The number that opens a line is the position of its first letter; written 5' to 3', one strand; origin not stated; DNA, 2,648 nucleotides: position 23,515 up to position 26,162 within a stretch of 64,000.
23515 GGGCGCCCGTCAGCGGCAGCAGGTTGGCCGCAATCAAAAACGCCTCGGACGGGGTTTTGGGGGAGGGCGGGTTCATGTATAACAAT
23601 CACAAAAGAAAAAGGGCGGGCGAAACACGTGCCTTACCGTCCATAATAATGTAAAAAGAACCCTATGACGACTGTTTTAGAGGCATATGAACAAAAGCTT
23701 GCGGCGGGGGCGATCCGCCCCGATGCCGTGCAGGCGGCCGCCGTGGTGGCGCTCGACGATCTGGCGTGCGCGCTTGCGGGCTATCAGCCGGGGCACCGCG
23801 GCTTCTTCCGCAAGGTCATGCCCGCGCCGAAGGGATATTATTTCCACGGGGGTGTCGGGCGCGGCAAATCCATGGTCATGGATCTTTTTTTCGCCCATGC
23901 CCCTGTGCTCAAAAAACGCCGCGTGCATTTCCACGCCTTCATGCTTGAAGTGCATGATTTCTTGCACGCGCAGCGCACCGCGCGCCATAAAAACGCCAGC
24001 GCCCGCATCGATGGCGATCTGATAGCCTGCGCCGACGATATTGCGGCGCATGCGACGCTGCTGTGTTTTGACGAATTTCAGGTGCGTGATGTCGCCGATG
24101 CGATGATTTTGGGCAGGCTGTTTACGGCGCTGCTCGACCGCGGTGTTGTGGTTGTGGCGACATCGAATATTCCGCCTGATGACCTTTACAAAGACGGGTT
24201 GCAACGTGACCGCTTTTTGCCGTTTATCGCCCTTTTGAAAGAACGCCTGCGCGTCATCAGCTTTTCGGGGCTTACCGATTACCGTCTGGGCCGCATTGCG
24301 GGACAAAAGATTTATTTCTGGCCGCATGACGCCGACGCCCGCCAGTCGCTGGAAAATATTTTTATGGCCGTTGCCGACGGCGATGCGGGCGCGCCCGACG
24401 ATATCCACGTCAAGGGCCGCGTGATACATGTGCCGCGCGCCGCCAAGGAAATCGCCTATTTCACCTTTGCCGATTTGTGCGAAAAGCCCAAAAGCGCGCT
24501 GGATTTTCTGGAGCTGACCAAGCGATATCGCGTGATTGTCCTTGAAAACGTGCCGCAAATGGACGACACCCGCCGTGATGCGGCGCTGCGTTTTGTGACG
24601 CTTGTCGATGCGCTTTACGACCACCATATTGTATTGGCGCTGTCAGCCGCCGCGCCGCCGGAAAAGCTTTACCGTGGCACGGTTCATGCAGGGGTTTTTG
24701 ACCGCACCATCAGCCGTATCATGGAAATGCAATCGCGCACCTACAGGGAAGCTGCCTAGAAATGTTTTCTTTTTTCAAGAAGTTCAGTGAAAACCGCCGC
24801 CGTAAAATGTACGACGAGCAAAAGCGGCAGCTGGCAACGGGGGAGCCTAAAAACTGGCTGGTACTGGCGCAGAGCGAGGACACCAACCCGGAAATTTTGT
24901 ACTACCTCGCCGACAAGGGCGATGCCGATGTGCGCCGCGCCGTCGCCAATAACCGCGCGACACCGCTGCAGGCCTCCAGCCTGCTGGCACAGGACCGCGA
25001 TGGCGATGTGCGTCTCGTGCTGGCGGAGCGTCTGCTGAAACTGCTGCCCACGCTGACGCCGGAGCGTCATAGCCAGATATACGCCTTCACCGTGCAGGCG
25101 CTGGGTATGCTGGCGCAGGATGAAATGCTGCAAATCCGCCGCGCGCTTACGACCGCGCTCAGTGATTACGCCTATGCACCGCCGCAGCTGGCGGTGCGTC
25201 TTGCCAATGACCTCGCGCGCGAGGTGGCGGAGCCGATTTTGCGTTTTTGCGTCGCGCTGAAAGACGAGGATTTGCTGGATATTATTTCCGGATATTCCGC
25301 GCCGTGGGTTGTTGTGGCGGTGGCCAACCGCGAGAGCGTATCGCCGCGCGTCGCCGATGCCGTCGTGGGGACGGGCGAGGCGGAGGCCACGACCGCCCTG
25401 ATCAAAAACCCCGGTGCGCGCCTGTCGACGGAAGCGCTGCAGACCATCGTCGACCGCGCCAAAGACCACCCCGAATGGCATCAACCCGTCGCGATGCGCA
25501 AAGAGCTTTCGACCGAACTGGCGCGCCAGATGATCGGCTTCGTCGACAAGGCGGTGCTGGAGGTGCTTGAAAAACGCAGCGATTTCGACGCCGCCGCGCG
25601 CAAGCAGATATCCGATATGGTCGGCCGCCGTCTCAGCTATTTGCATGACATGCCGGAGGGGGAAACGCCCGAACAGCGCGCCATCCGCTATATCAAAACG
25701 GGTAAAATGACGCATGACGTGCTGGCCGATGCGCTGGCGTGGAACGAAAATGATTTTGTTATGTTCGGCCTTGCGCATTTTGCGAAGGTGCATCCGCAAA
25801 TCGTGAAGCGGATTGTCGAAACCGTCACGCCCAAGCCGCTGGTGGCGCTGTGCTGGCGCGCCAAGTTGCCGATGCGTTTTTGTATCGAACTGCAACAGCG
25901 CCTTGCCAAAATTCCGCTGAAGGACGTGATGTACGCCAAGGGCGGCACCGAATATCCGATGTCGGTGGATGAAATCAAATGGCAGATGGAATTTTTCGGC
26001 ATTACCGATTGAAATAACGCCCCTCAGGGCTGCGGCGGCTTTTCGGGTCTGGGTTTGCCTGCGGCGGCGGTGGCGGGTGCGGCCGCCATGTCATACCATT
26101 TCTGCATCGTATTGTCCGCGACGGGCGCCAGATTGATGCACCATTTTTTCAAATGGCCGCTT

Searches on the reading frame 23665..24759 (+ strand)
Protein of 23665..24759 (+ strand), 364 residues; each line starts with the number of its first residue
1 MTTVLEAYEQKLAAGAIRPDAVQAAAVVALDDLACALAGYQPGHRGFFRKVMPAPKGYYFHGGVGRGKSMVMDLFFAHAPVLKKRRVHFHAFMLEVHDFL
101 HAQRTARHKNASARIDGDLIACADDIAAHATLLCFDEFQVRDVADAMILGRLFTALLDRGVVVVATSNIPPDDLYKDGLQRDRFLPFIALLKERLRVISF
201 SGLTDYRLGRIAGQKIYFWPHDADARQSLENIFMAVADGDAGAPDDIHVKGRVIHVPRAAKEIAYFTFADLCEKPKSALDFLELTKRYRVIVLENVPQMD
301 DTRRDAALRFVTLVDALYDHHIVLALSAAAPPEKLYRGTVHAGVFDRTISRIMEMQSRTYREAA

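Call 70: search_protein_families(library=pfam, proteins=[window:23665-24759:+], max_evalue=0.00001)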
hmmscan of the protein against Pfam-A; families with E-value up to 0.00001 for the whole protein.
window:23665-24759:+ (364 aa): 1 family
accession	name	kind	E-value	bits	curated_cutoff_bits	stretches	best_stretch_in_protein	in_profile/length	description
PF03969.22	AFG1_ATPase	-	1.1e-110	370.5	27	1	2-361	1-358/361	AFG1-like ATPase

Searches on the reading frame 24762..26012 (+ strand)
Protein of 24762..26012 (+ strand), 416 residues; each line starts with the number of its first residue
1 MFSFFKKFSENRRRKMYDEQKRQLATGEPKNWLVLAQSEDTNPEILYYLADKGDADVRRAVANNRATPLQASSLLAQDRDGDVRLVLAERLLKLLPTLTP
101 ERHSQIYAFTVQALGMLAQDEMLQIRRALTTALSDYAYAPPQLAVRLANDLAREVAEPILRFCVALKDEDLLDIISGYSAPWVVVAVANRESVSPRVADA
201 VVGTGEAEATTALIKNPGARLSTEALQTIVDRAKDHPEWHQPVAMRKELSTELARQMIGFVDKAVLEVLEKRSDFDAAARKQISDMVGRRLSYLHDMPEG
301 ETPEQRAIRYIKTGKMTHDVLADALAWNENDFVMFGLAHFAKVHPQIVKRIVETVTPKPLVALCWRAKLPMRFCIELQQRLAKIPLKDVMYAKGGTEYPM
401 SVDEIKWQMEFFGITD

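Call 71: search_protein_families(library=pfam, proteins=[window:24762-26012:+], max_evalue=0.00001)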
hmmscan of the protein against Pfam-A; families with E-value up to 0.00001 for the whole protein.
window:24762-26012:+ (416 aa): 1 family
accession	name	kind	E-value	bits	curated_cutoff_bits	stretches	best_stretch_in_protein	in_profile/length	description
PF10098.14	DUF2336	-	5.5e-46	157.6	34.6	1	155-381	1-226/262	Uncharacterised protein conserved in bacteria (DUF2336)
